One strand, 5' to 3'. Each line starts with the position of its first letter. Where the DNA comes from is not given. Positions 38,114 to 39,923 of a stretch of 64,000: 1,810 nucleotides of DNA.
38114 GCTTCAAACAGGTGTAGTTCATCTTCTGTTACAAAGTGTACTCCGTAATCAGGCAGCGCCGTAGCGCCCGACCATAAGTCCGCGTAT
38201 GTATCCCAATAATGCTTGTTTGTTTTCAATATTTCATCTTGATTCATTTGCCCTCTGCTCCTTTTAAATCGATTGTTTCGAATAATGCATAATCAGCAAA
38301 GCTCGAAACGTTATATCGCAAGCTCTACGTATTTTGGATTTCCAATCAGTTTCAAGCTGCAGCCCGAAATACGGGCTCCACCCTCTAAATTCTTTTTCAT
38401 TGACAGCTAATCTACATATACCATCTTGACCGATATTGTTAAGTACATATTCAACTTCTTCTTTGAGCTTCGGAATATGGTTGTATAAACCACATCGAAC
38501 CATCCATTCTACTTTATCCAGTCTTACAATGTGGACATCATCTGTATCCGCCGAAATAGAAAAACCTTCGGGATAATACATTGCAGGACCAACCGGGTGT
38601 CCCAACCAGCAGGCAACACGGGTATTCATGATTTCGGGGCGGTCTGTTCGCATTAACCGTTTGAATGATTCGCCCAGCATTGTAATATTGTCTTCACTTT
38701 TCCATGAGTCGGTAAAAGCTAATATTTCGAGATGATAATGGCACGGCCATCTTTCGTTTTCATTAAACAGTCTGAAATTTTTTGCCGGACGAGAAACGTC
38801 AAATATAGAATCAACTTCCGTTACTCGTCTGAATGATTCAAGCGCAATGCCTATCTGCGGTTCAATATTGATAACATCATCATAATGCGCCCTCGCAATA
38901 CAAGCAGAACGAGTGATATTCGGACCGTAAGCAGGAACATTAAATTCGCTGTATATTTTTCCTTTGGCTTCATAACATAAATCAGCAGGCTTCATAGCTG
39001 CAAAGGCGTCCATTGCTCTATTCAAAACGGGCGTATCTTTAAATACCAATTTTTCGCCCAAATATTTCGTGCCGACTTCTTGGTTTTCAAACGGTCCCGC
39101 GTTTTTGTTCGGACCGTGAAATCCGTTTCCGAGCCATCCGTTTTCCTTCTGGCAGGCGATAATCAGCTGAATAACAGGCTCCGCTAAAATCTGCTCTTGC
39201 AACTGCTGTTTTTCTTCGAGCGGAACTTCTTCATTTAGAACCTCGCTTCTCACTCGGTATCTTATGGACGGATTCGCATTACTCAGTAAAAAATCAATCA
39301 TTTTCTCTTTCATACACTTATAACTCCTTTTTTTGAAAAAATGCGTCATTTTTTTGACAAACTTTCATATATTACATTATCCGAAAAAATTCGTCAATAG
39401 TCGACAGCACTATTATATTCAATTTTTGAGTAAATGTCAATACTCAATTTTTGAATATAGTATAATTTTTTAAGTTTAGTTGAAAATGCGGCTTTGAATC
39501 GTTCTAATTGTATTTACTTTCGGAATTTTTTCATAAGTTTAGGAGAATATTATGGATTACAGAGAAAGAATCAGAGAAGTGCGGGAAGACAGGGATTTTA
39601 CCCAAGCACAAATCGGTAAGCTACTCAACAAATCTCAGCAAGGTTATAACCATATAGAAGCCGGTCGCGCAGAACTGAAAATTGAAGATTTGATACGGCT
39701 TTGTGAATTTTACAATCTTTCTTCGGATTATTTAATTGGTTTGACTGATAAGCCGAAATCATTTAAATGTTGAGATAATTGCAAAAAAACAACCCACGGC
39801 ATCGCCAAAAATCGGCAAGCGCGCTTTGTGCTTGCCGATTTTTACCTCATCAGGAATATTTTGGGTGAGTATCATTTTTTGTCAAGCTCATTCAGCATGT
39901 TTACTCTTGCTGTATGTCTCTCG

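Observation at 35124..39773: Mobile-element-flanked islet: two diverged paralogs of an unrecognised ~360-aa protein bracket a SAM-methyltransferase and an HExxH protein, next to an XRE regulator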

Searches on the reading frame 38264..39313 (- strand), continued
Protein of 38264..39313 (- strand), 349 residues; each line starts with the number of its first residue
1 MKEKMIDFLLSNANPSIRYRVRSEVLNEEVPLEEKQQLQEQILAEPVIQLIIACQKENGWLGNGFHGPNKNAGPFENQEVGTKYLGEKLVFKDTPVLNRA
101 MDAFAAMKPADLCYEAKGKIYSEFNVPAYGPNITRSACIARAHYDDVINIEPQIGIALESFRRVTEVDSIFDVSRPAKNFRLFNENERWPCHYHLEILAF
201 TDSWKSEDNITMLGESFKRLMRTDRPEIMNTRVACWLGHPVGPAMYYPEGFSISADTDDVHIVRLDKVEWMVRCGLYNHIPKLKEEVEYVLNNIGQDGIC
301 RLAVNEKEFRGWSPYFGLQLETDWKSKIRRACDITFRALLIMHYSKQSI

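Call 54: search_protein_families(library=pfam, proteins=[P0316, P0319, P0325, P0329, P0311, P0309, P0308, P0302, P0294, P0293], max_evalue=1)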
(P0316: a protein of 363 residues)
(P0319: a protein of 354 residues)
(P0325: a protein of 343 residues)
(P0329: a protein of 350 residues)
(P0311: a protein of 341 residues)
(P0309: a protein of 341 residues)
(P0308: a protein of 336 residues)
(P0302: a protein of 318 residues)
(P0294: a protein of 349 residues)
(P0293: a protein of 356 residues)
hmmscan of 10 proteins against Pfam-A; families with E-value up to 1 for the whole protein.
P0316 (363 aa): 0 families

P0319 (354 aa): 1 family
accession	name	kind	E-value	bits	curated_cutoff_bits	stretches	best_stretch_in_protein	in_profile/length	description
PF17000.10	Asp5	-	0.16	12.7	25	1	318-338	38-58/71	Accessory secretory protein Sec, Asp5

P0325 (343 aa): 2 families
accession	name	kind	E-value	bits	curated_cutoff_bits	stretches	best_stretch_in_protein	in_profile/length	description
PF25029.1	MOM1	-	0.089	13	27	0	264-309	14-57/127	MOM1-like domain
PF19776.5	DUF6262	-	0.097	13.3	29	0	4-58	53-108/110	Family of unknown function (DUF6262)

P0329 (350 aa): 1 family
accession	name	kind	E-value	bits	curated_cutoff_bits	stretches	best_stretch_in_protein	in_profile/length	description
PF23564.1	EF-hand_FSTL1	-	0.25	12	27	1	45-96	8-59/120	Follistatin-related protein 1, EF-hand domain pair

P0311 (341 aa): 0 families

P0309 (341 aa): 0 families

P0308 (336 aa): 0 families

P0302 (318 aa): 0 families

P0294 (349 aa): 0 families

P0293 (356 aa): 1 family
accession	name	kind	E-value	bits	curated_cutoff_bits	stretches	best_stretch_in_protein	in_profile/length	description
PF13249.12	SQHop_cyclase_N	-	0.18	11.4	26.2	1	39-98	42-104/291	Squalene-hopene cyclase N-terminal domain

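Call 57: find_related_loci(query=A1, collection=viral_contigs, flank=6000)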
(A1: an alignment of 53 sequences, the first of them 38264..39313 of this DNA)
Query A1 (349 aa) in viral_contigs; peptide patterns used: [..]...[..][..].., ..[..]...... (x = any residue, [..] = any of these).
5 stretches matched a pattern, but none encodes a relative of the query by tblastn (E <= 1e-3).

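Call 64: search_protein_families(library=pfam, alignment_id=A3, max_evalue=1)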
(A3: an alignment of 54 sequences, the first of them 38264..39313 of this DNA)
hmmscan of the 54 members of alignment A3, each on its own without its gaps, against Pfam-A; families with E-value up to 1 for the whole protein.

A. member 1, window:38264-39313:- (349 aa): 0 families

B. families by the number of members that match (of 54 scanned): 25 families
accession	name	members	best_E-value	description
PF11971.13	CAMSAP_CH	1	0.011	CAMSAP CH domain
PF05168.19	HEPN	1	0.016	HEPN domain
PF12738.14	PTCB-BRCT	1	0.045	twin BRCT domain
PF02130.23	YbeY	1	0.072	Endoribonuclease YbeY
PF01122.25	Cobalamin_bind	1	0.081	Eukaryotic cobalamin-binding protein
PF25029.1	MOM1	1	0.089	MOM1-like domain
PF20667.3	Sec10_N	1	0.091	Exocyst complex component Sec10, N-terminal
PF04414.18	tRNA_deacylase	1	0.092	D-aminoacyl-tRNA deacylase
PF19776.5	DUF6262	1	0.097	Family of unknown function (DUF6262)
PF22625.2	ECR1_N_2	1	0.1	Exosome RNA binding protein RRP4 N-terminal domain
PF21400.3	Ndc10_N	1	0.12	Ndc10 N-terminal domain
PF25370.1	HTH_74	1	0.13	HTH three-helical bundle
PF01452.22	Rota_NSP4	1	0.15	Rotavirus non structural protein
PF02961.22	SAM_BAF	1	0.16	Barrier to autointegration factor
PF17000.10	Asp5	1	0.16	Accessory secretory protein Sec, Asp5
PF13249.12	SQHop_cyclase_N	1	0.18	Squalene-hopene cyclase N-terminal domain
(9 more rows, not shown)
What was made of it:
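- On Protein prenyltransferase / terpene cyclase repeat families (PF00432, PF13243, PF13249): Among 54 divergent members, one hit SQHop_cyclase_N at E = 0.18 (calls 54, 64).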

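Call 83: fold_search(model_id=the predicted structure, library=viral)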
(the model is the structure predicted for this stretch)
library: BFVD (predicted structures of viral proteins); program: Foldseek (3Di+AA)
matches with E <= 10: 72; with E <= 0.001: 0
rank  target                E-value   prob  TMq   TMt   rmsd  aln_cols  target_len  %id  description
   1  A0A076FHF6            1.5e-01  0.28  0.21  0.16  13.0       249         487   13  Putative unsaturated glucuronyl hydrolase [Aureococcus anophagefferens virus]
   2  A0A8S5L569            2.6e-01  0.05  0.12  0.10  23.5       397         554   10  RNA-directed RNA polymerase [ssRNA phage SRR5995670_2]
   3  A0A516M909            4.3e-01  0.04  0.11  0.06  28.3       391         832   12  (no name in the UniProt tables at hand)
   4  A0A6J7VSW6            9.7e-01  0.06  0.15  0.12  19.0       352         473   11  Uncharacterized protein [uncultured Caudovirales phage]
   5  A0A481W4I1            9.7e-01  0.04  0.14  0.14  20.2       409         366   10  Virion structural protein [Pseudomonas phage Psa21]
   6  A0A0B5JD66            1.4e+00  0.07  0.18  0.22  16.5       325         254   10  Uncharacterized protein [Pandoravirus inopinatum]
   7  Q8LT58                1.6e+00  0.06  0.13  0.09  16.9       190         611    9  Uncharacterized protein [Vibrio phage VpV262]
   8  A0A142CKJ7            1.7e+00  0.02  0.11  0.09  29.9       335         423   12  (no name in the UniProt tables at hand)
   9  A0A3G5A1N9            1.7e+00  0.05  0.15  0.17  14.5       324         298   12  Uncharacterized protein [Harvfovirus sp.]
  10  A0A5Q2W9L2            2.0e+00  0.02  0.12  0.08  21.8       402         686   11  (no name in the UniProt tables at hand)
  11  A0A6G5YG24            2.1e+00  0.05  0.09  0.19  16.8       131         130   12  (no name in the UniProt tables at hand)
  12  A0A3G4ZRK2            2.1e+00  0.03  0.13  0.12  17.7       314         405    9  Ankyrin repeat protein [Dasosvirus sp.]
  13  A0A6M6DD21            2.1e+00  0.02  0.11  0.08  20.5       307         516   10  (no name in the UniProt tables at hand)
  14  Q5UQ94                2.2e+00  0.02  0.13  0.09  19.7       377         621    9  Putative 5'-3' exonuclease R528 [Acanthamoeba polyphaga mimivirus]
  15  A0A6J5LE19            2.3e+00  0.01  0.12  0.07  25.9       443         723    9  Uncharacterized protein [uncultured Caudovirales phage]
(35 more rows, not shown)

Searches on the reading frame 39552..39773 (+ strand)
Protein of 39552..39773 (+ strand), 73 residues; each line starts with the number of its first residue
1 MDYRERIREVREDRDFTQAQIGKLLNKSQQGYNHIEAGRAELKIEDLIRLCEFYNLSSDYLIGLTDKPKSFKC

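Call 3: search_protein_families(library=pfam, proteins=[window:39552-39773:+], max_evalue=1)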
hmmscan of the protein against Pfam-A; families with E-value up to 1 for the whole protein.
window:39552-39773:+ (73 aa): 4 families
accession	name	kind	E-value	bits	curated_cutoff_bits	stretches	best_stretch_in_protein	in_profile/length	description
PF01381.28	HTH_3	-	1.8e-13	50.8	23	1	7-61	1-55/55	Helix-turn-helix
PF12844.13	HTH_19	-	3e-11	43.5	30.2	1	5-66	2-63/64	Helix-turn-helix domain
PF13560.12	HTH_31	-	6.2e-11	42.9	27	1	5-57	4-57/64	Helix-turn-helix domain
PF13744.12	HTH_37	-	0.028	14.7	27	1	5-40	21-56/80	Helix-turn-helix domain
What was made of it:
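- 39552..39773 (+): 73-aa XRE-family HTH protein, the presumed repressor. Pfam HTH_3, E = 1.8e-13 (call 3).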

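Call 4: search_protein_families(library=ncbifam, proteins=[window:39552-39773:+], max_evalue=1)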
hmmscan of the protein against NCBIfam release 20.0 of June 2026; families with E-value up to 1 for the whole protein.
window:39552-39773:+ (73 aa): 11 families
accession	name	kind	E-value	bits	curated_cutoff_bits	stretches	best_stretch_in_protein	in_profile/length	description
NF041951.1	phage_RstR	subfamily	3.6e-10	40.1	80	1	1-69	1-69/108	RstR family transcriptional repressor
TIGR03070.1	couple_hipB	subfamily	6.1e-06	26.1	71.65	1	7-56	7-56/58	type II toxin-antitoxin system Y4mF family antitoxin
NF058600.1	TransRegSco1979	equivalog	0.0003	19.9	350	1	5-58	11-64/280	Sco1979 family transcriptional regulator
NF038139.1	Reg_Aceta_RamB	equivalog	0.0004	19.1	700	1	5-60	5-60/465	acetate metabolism transcriptional regulator RamB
NF047948.1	male_kill_WMK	equivalog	0.0013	18.3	300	1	4-62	164-222/300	WO male-killing family protein Wmk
TIGR00270.2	TIGR00270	equivalog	0.0036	17.1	110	1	2-40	75-113/159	multiprotein bridging factor aMBF1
NF007257.0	PRK09706.1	subfamily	0.0051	16.6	101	1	5-62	8-65/135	transcriptional repressor DicA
NF041575.1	antitoxPezA_Strep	equivalog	0.0082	16.1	290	1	5-63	4-62/158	type II toxin-antitoxin system antitoxin PezA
TIGR03830.1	CxxCG_CxxCG_HTH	subfamily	0.01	15.6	61.8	1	5-52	68-117/127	type II TA system antitoxin MqsA family protein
NF052239.1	antitox_spr1629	equivalog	0.03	13.4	335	1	5-62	5-62/377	spr1629 family repressor/antitoxin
NF006015.0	PRK08154.1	subfamily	0.045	12.9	204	1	5-66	33-94/314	anaerobic benzoate catabolism transcriptional regulator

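Call 6: search_protein_families(library=padloc, proteins=[window:39552-39773:+], max_evalue=1)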
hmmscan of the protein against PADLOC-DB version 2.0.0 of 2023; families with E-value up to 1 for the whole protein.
window:39552-39773:+ (73 aa): 9 families
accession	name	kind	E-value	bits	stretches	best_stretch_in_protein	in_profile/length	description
PDLC04142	capH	-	7e-07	28.3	1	4-68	8-72/103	capH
PDLC02926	HTH_VI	-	1.2e-06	26.7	1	4-66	3-65/92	-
PDLC03951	RmrA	-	1.5e-05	22.2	1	5-63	11-69/400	-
PDLC03954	RmrA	-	3.8e-05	20.8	1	5-66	13-74/380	-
PDLC03947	RmrA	-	3.9e-05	20.7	1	5-62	14-71/383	-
PDLC04775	PDC-M69A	-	0.00015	20.2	1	5-67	10-72/113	-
PDLC03945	RmrA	-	0.0085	13.3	1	5-63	5-63/394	-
PDLC03944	RmrA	-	0.039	11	1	5-63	9-67/384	-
PDLC03948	RmrA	-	0.043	10.7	1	4-62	10-68/397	-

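Call 7: search_protein_families(library=phrogs, proteins=[window:39552-39773:+], max_evalue=1)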
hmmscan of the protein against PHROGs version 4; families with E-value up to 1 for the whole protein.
window:39552-39773:+ (73 aa): 26 families (the best 25 are shown)
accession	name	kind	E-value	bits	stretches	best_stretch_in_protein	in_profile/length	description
phrog_8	-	transcription regulation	5.3e-16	60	1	5-70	79-144/346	transcriptional regulator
phrog_3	-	transcription regulation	1.2e-10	42.8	1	2-70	88-154/430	transcriptional repressor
phrog_4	-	transcription regulation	7.7e-08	32.7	1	5-68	139-198/400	transcriptional repressor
phrog_2439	-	transcription regulation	3.3e-06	27.2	1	4-65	9-70/367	transcriptional regulator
phrog_5823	-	transcription regulation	4.8e-06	27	1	3-67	7-72/404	transcriptional regulator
phrog_9908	-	DNA, RNA and nucleotide metabolism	8.3e-06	26.1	1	5-59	16-70/282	DNA binding protein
phrog_2967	-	transcription regulation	2.3e-05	25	1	4-66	12-74/225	transcriptional regulator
phrog_7396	-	unknown function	3e-05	24.8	1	33-68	49-84/227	-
phrog_1994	-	DNA, RNA and nucleotide metabolism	4.4e-05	24.5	1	5-66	2-63/170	DNA binding protein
phrog_1373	-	transcription regulation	8.9e-05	23.5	1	5-53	66-114/166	transcriptional regulator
phrog_147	-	transcription regulation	0.0026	19.1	1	1-51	3-54/100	transcriptional regulator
phrog_34939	-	unknown function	0.0054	17.4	1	4-68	11-76/280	-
phrog_2339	-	DNA, RNA and nucleotide metabolism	0.014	16.4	1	7-54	30-78/98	HTH DNA binding protein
phrog_11187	-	transcription regulation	0.014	16.2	1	5-43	10-48/63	transcriptional regulator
phrog_2328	-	transcription regulation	0.016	16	1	4-68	17-81/128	transcriptional repressor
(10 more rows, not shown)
